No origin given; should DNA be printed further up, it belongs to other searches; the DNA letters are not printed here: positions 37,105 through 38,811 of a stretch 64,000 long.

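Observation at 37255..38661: Single-polypeptide DNA methyltransferase-HNH endonuclease fusion inserted into the rnr/topA housekeeping block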

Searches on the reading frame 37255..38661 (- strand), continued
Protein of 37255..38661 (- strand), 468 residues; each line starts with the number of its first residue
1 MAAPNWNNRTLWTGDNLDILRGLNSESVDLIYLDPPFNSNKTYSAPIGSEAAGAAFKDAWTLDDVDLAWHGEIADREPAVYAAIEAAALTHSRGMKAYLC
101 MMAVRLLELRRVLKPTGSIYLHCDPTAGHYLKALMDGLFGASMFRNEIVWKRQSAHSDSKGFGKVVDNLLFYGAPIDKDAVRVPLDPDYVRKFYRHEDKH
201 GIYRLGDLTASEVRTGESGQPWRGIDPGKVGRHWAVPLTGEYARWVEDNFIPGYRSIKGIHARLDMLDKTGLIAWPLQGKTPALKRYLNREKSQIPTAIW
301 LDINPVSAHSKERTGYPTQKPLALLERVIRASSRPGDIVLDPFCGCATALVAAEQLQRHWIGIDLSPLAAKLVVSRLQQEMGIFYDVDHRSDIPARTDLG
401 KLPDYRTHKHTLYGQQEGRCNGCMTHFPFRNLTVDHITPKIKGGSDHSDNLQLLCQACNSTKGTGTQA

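Call 18: find_encoding_contigs(protein=P0002, flank=8000, max_places=3)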
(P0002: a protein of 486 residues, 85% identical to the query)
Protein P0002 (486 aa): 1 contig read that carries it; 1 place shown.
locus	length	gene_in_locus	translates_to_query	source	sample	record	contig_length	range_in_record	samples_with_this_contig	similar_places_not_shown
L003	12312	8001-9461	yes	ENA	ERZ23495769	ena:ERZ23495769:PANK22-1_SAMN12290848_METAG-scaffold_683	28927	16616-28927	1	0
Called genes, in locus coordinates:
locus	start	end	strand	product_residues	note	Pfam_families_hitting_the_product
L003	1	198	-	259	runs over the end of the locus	PF13085:Fer2_3, PF13237:Fer4_10 (faint), PF13183:Fer4_8, PF13534:Fer4_17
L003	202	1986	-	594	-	PF00890:FAD_binding_2, PF02910:Succ_DH_flav_C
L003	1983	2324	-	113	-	PF01127:Sdh_cyt, PF05328:CybS (weak)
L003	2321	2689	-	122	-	PF01127:Sdh_cyt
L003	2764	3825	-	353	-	PF01575:MaoC_dehydratas, PF19315:MC_hydratase, PF01575:MaoC_dehydratas (weak)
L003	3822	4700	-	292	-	PF03328:HpcH_HpaI, PF15617:C-C_Bond_Lyase (faint)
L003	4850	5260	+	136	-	PF00034:Cytochrom_C, PF13442:Cytochrome_CBB3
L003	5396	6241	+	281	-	PF08543:Phos_pyr_kin, PF00294:PfkB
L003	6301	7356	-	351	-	PF01118:Semialdhyde_dh, PF02774:Semialdhyde_dhC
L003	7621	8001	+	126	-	PF13975:gag-asp_proteas (weak)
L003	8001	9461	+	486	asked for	PF01555:N6_N4_Mtase, PF01844:HNH, PF14279:HNH_5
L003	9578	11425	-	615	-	PF00270:DEAD, PF00271:Helicase_C, PF16124:RecQ_Zn_bind, PF09382:RQC, PF00570:HRDC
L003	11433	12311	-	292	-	?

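Call 19: find_encoding_contigs(protein=P0029, flank=8000, max_places=3)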
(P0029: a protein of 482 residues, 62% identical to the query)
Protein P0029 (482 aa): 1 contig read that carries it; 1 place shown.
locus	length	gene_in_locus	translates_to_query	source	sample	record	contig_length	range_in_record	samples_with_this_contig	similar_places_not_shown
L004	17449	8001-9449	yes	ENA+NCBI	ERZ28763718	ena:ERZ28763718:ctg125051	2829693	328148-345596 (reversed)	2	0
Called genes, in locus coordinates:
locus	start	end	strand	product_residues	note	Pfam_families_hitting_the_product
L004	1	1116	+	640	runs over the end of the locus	PF02518:HATPase_c, PF00204:DNA_gyraseB, PF01751:Toprim, PF00986:DNA_gyraseB_C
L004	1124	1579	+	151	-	PF00908:dTDP_sugar_isom, PF14667:Polysacc_synt_C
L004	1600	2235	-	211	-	PF00156:Pribosyltran (weak)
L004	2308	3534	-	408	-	PF00890:FAD_binding_2 (faint), PF01134:GIDA (faint), PF01262:AlaDh_PNT_C (faint), PF01266:DAO (faint), PF07992:Pyr_redox_2, PF13738:Pyr_redox_3, PF00070:Pyr_redox, PF14759:Reductase_C, +1 more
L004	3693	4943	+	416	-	PF07690:MFS_1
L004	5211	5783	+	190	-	-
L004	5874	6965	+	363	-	PF25852:DUF6242_C (faint), PF02012:BNR (faint), PF14870:PSII_BNR (faint), PF15902:Sortilin-Vps10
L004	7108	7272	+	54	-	-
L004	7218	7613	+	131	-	PF22091:DUF6941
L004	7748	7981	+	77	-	-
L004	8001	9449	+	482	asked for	PF01555:N6_N4_Mtase, PF01844:HNH, PF14279:HNH_5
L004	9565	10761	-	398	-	PF01408:GFO_IDH_MocA, PF22725:GFO_IDH_MocA_C3, PF02894:GFO_IDH_MocA_C (weak)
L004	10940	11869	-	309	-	-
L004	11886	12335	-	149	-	PF10604:Polyketide_cyc2 (weak), PF06240:COXG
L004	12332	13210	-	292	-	PF00941:FAD_binding_5, PF03450:CO_deh_flav_C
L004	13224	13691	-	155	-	PF00111:Fer2, PF01799:Fer2_2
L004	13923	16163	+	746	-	PF01315:Ald_Xan_dh_C, PF02738:MoCoBD_1, PF20256:MoCoBD_2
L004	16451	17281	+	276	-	PF03405:FA_desaturase_2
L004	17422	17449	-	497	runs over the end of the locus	PF01225:Mur_ligase, PF08245:Mur_ligase_M, PF02875:Mur_ligase_C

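Call 20: find_encoding_contigs(protein=P0051, flank=8000, max_places=3)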
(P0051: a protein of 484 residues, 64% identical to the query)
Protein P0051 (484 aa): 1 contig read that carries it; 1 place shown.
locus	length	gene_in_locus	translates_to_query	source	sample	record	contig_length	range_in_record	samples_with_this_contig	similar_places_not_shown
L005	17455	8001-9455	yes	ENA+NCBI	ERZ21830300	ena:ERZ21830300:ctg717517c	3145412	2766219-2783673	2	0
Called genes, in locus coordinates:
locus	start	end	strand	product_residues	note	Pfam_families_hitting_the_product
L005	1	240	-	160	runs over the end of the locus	-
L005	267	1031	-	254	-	PF00230:MIP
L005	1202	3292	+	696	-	PF03190:Thioredox_DsbH, PF13899:Thioredoxin_7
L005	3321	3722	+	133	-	PF00903:Glyoxalase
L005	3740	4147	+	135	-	PF00903:Glyoxalase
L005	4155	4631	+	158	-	PF01243:PNPOx_N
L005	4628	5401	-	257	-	PF00378:ECH_1, PF16113:ECH_2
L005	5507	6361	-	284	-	PF02737:3HCDH_N, PF00725:3HCDH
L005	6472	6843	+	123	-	-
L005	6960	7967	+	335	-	PF00296:Bac_luciferase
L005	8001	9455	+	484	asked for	PF01555:N6_N4_Mtase, PF01844:HNH, PF14279:HNH_5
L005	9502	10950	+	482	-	PF01555:N6_N4_Mtase, PF01844:HNH, PF14279:HNH_5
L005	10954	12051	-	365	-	PF10094:DUF2332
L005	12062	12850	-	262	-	PF00561:Abhydrolase_1, PF12146:Hydrolase_4, PF12697:Abhydrolase_6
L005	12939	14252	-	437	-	-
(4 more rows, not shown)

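Call 21: search_dna_similar(query=window:37255-38661:-, collection=phages, mode=protein, max_rows=15)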
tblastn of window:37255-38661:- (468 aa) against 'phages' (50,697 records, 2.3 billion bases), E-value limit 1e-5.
Records with a match: 525; places in all: 531; records where one place covers at least 80% of the query: 1.
Best place of each record, by identity: <60% 525.
By first word of the organism name: Escherichia 67; Mycobacterium 64; Gordonia 61; Campylobacter 42; Staphylococcus 40; Ralstonia 23; Streptomyces 22; Flavobacterium 16; Bacteriophage 15; Stx2c-converting 15; and 56 more.
By host as written in the record: - 63; Gordonia terrae 3612 50; Mycobacterium smegmatis mc2 155 37; Escherichia coli 23; Campylobacter jejuni 21; Ralstonia solanacearum 19; Staphylococcus aureus 18; Streptomyces lividans JI 1326 15; and 144 more.
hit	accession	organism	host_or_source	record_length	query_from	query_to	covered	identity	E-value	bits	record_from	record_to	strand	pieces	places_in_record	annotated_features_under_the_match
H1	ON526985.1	Streptomyces phage Ejemplo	Streptomyces griseus ATCC 10137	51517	11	382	79%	42.6%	3e-73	256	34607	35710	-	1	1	47: DNA methyltransferase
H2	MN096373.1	Streptomyces phage TuanPN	Streptomyces griseus ATCC 10137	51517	11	382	79%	42.6%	3e-73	256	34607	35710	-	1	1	47: DNA methylase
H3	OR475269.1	Streptomyces phage BarryBee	Streptomyces lividans JI 1326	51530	11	382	79%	42.6%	3e-73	256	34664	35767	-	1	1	51: DNA methyltransferase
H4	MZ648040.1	Streptomyces phage Triste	Streptomyces lividans JI 1326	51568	11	382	79%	42.6%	3e-73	256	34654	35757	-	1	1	49: DNA methylase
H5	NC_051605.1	Mycobacterium phage Amgine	Mycobacterium smegmatis mc2 155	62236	11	382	79%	41.9%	3e-79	274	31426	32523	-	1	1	37: methyltransferase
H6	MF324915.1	Mycobacterium phage Amgine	Mycobacterium smegmatis mc2 155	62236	11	382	79%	41.9%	3e-79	274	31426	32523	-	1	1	37: DNA methylase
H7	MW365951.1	Streptomyces phage Hippo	Streptomyces lividans JI 1326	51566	11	382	79%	41.4%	3e-71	251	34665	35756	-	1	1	48: methyltransferase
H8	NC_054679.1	Streptomyces phage Werner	Streptomyces lividans JI 1326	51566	11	382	79%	41.4%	3e-71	251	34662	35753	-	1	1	48: DNA methyltransferase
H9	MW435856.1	Streptomyces phage Werner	Streptomyces lividans JI 1326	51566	11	382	79%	41.4%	3e-71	251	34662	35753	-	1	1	48: methyltransferase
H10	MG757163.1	Streptomyces phage OzzyJ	Streptomyces lividans JI1326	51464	11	382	79%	39.5%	5e-71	250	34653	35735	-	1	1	DNA methylase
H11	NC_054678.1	Streptomyces phage Yasdnil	Streptomyces griseus ATCC 10137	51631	11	382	79%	39.4%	2e-64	231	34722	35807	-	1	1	48: DNA methyltransferase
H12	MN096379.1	Streptomyces phage Yasdnil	Streptomyces griseus ATCC 10137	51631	11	382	79%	39.4%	2e-64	231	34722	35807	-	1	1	48: DNA methylase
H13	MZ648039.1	Streptomyces phage RedBear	Streptomyces lividans JI 1326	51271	11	382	79%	39.0%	7e-70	247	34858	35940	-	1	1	49: methyltransferase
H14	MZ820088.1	Streptomyces phage Katalie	Streptomyces lividans JI 1326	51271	11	382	79%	39.0%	7e-70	247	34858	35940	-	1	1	48: methyltransferase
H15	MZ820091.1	Streptomyces phage South40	Streptomyces lividans JI 1326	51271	11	382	79%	39.0%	7e-70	247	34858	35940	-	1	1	48: methyltransferase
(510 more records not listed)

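Call 22: search_dna_similar(query=window:37255-38661:-, collection=plasmids, mode=protein, max_rows=15)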
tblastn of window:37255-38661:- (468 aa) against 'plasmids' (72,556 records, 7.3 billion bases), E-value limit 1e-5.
Records with a match: 868; places in all: 887; records where one place covers at least 80% of the query: 20.
Best place of each record, by identity: <60% 868.
By first word of the organism name: Enterobacter 190; Burkholderia 117; Acinetobacter 51; Escherichia 38; Aeromonas 34; Klebsiella 27; Pantoea 27; Ralstonia 26; Serratia 20; Enterococcus 19; and 125 more.
By predicted mobility (MOB-suite, as given by PLSDB): non-mobilizable 339; conjugative 309; mobilizable 220.
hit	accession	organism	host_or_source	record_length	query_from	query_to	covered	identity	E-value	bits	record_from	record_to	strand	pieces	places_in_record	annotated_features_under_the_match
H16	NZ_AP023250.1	Mesorhizobium sp. 131-2-5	Lotus japonicus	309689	11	403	84%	40.5%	1e-76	268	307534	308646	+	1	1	site-specific DNA-methyltransferase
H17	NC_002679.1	Mesorhizobium japonicum MAFF 303099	-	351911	11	403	84%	40.5%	1e-76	268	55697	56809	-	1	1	site-specific DNA-methyltransferase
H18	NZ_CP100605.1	Bradyrhizobium sp. Ash2021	-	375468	11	445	93%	36.1%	3e-72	255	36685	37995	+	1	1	DNA methyltransferase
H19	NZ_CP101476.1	Cellulosimicrobium cellulans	water,poultry farm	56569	1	382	82%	39.7%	1e-74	262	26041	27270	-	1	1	DNA methyltransferase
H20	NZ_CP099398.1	Rhizobium sp. Pop5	Phaseolus vulgaris,Cell culture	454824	11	378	79%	41.1%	8e-72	254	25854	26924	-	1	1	DNA methyltransferase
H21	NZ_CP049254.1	Microbacterium amylolyticum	cell culture,soil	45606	11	382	79%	38.0%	7e-61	222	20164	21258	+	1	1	DNA methyltransferase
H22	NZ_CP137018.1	Sinorhizobium fredii GR64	Phaseolus vulgaris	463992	23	377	69%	39.6%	3e-46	212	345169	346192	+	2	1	site-specific DNA-methyltransferase | DNA methyltransferase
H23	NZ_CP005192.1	Sphingobium sp. MI1205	-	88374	11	404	84%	31.3%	8e-39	157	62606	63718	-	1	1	site-specific DNA-methyltransferase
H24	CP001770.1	Spirosoma linguale DSM 74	-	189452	6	377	79%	32.7%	1e-48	187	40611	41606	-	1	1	DNA methylase N-4/N-6 domain protein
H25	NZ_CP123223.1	Pseudomonas amygdali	Aesculus hippocastanum,cell culture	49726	5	464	98%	26.1%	5e-16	89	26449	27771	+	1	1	site-specific DNA-methyltransferase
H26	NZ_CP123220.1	Pseudomonas amygdali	Aesculus hippocastanum,cell culture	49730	5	464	98%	26.1%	5e-16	89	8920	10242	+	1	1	site-specific DNA-methyltransferase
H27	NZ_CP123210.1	Pseudomonas amygdali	Aesculus hippocastanum,cell culture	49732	5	464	98%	26.1%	5e-16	89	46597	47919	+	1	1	site-specific DNA-methyltransferase | hypothetical protein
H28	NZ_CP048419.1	Sphingomonas insulae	Cell,soil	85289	20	404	82%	31.1%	1e-36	151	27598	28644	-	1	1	site-specific DNA-methyltransferase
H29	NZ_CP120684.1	Tunicatimonas pelagia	animal_env,cell culture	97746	6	377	79%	31.9%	6e-42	166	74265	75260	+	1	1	site-specific DNA-methyltransferase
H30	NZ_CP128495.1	Geobacillus stearothermophilus ATCC 12980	single cell,corn spoilage sample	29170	14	384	79%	31.5%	7e-37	151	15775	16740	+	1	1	site-specific DNA-methyltransferase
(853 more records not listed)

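Call 28: find_related_loci(query=A1, collection=metagenome_contigs, flank=6000)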
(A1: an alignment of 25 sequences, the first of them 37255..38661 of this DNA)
Query A1 (468 aa) in metagenome_contigs; peptide patterns used: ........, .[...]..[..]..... (x = any residue, [..] = any of these).
600 stretches matched a pattern (row limit reached: there are more); 578 encode a relative of the query (tblastn E <= 1e-3); the best 80 are kept; 80 distinct loci.
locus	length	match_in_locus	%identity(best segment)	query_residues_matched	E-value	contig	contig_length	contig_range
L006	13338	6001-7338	51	1-468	8e-147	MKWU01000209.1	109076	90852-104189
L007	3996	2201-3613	48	8-467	9e-139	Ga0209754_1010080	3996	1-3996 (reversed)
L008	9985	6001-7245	42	10-466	4e-114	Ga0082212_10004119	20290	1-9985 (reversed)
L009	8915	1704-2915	43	10-463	2e-108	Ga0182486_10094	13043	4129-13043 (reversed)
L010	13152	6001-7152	49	4-382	3e-108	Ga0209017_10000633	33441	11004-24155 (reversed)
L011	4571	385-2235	42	10-463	4e-105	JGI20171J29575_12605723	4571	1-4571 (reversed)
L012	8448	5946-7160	40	10-463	8e-105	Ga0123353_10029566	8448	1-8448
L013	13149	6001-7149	48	8-383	3e-104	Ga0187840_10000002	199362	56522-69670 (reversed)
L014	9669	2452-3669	41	10-463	2e-103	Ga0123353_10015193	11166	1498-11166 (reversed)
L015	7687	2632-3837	46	10-409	6e-103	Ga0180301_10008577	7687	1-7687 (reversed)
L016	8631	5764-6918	39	10-463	1e-100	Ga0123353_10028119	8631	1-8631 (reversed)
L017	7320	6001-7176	40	10-463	9e-101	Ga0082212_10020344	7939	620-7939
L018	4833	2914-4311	41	1-445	2e-99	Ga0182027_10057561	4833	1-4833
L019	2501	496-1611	45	4-387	9e-101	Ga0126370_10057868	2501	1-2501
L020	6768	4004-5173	44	6-402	3e-96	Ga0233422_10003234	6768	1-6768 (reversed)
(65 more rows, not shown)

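Call 29: find_related_loci(query=A1, collection=viral_contigs, flank=6000)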
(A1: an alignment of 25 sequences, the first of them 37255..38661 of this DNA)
Query A1 (468 aa) in viral_contigs; peptide patterns used: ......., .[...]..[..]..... (x = any residue, [..] = any of these).
385 stretches matched a pattern; 354 encode a relative of the query (tblastn E <= 1e-3); the best 80 are kept; 80 distinct loci.
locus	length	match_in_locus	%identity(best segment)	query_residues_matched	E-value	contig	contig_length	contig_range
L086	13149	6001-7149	49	8-383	9e-105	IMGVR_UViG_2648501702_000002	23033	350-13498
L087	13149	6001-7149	48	8-383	5e-104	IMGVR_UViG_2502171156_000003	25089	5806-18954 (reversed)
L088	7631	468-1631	45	4-383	2e-102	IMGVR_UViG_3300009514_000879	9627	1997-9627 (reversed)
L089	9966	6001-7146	44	10-383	5e-101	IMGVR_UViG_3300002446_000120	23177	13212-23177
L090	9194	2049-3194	44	10-383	5e-101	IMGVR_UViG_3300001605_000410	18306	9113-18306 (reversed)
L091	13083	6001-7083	49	7-378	1e-100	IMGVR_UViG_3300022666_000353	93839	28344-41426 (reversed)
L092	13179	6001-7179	47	7-387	2e-100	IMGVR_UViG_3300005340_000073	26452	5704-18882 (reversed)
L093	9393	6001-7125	47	6-378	7e-100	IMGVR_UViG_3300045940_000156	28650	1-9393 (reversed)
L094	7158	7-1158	48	5-382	6e-100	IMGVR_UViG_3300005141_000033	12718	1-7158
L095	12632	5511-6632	47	8-377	2e-99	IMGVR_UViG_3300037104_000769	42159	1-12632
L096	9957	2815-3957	47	11-382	5e-99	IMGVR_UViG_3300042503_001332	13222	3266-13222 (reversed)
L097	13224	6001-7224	42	5-401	1e-98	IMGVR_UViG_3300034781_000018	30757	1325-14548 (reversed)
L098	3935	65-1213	44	7-383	5e-99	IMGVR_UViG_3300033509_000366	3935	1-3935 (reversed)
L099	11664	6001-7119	48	10-377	2e-97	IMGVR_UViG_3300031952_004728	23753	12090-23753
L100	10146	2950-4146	46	5-400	5e-97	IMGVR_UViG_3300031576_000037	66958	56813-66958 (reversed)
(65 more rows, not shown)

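Call 31: find_encoding_contigs(protein=P0057, flank=8000, max_places=3)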
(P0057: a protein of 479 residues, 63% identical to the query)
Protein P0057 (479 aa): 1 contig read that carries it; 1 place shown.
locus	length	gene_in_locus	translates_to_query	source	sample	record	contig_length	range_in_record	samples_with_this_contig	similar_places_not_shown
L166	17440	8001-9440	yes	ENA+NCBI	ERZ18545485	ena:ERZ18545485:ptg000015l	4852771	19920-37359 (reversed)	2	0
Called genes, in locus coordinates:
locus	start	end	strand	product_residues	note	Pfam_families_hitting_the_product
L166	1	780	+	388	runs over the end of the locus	-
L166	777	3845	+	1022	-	PF05990:DUF900 (weak)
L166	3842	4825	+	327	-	-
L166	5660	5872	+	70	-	-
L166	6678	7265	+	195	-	PF12760:Zn_ribbon_IS1595 (weak), PF12762:DDE_Tnp_IS1595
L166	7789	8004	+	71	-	-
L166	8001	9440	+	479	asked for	PF01555:N6_N4_Mtase, PF01844:HNH, PF14279:HNH_5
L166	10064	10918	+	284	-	-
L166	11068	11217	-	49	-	-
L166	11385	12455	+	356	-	PF04542:Sigma70_r2, PF04545:Sigma70_r4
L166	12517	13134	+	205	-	PF01467:CTP_transf_like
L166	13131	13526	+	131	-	PF02410:RsfS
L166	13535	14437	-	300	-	PF04338:DUF481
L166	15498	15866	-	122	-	PF13899:Thioredoxin_7 (weak), PF13098:Thioredoxin_2 (weak)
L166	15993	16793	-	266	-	PF22435:MRM3-like_sub_bind, PF08032:SpoU_sub_bind, PF00588:SpoU_methylase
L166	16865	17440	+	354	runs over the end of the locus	PF00817:IMS, PF11798:IMS_HHH, PF21704:POLH-Rev1_HhH (faint), PF21999:IMS_HHH_1, PF11799:IMS_C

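Call 32: find_encoding_contigs(protein=P0063, flank=8000, max_places=3)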
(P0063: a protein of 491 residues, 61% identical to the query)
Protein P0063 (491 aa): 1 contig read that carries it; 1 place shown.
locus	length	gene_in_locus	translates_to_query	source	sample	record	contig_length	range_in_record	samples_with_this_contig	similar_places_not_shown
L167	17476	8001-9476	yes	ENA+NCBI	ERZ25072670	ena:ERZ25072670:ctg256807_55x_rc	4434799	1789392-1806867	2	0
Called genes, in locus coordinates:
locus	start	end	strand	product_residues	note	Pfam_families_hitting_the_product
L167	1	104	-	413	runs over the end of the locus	PF00296:Bac_luciferase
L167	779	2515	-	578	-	PF00496:SBP_bac_5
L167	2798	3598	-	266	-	PF00561:Abhydrolase_1, PF12697:Abhydrolase_6, PF12146:Hydrolase_4, PF00561:Abhydrolase_1 (weak)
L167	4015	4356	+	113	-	PF05534:HicB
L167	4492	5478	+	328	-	PF15902:Sortilin-Vps10 (faint), PF25852:DUF6242_C (faint), PF02012:BNR (faint), PF15899:BNR_6 (faint), PF14870:PSII_BNR (weak)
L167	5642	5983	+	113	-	PF13650:Asp_protease_2 (weak), PF13975:gag-asp_proteas (weak)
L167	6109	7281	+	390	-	PF00296:Bac_luciferase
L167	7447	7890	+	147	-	PF13650:Asp_protease_2 (weak), PF13975:gag-asp_proteas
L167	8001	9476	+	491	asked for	PF01555:N6_N4_Mtase, PF01844:HNH, PF13395:HNH_4 (weak), PF14279:HNH_5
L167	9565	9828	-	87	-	-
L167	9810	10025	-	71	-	-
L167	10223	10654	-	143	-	-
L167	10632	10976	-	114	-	-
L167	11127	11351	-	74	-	PF13459:Fer4_15 (weak), PF13370:Fer4_13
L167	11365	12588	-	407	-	PF00067:p450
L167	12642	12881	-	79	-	-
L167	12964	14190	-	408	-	PF00067:p450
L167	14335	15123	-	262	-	PF00188:CAP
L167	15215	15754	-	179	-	-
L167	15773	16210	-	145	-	-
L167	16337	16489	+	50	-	-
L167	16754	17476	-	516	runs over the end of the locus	PF00732:GMC_oxred_N, PF00890:FAD_binding_2 (faint), PF01266:DAO (faint), PF05199:GMC_oxred_C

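Call 36: predict_structure(alignment_id=A1)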
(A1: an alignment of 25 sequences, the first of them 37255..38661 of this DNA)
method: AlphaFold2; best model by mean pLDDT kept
length: 468 residues; sequences in the alignment: 25
mean_pLDDT: 75.0   pTM: 0.71
mean pLDDT of the five models: 75.0, 74.8, 74.7, 73.0, 71.2
residues with pLDDT >= 90: 154; 70-90: 171; 50-70: 38; < 50: 105
segments of 3 or more residues with pLDDT < 50: 38-65, 155-163, 403-422, 424-468
pLDDT, mean of each block of 10 residues (from residue 1): 85 85 92 70 41 38 51 72 81 77 89 95 82 91 92 54 69 90 87 92 90 79 86 86 92 94 95 82 90 84 73 55 93 96 86 95 82 85 83 82 45 38 44 35 38 41 39
secondary structure, 60 per line:
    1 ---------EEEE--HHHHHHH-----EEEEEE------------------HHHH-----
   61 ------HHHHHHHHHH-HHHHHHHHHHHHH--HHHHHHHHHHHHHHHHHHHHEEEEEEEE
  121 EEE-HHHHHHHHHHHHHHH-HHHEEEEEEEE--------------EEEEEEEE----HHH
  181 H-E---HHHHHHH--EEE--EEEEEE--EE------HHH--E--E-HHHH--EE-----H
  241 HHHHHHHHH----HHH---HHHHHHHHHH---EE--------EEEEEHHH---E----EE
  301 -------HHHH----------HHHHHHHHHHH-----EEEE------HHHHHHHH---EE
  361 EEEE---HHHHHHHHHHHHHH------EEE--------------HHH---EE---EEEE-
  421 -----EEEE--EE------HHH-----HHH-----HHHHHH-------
elements in order: E10-13 H16-22 E28-33 H52-55 H67-76 H78-90 H93-112 E113-123 H125-139 E144-151 E166-173 H178-181 H187-193 E196-198 E201-206 H227-230 H240-249 H260-269 E283-287 H308-311 H322-332 E338-341 H348-355 E359-364 H368-381 E388-390 E416-419 E426-429 H456-461
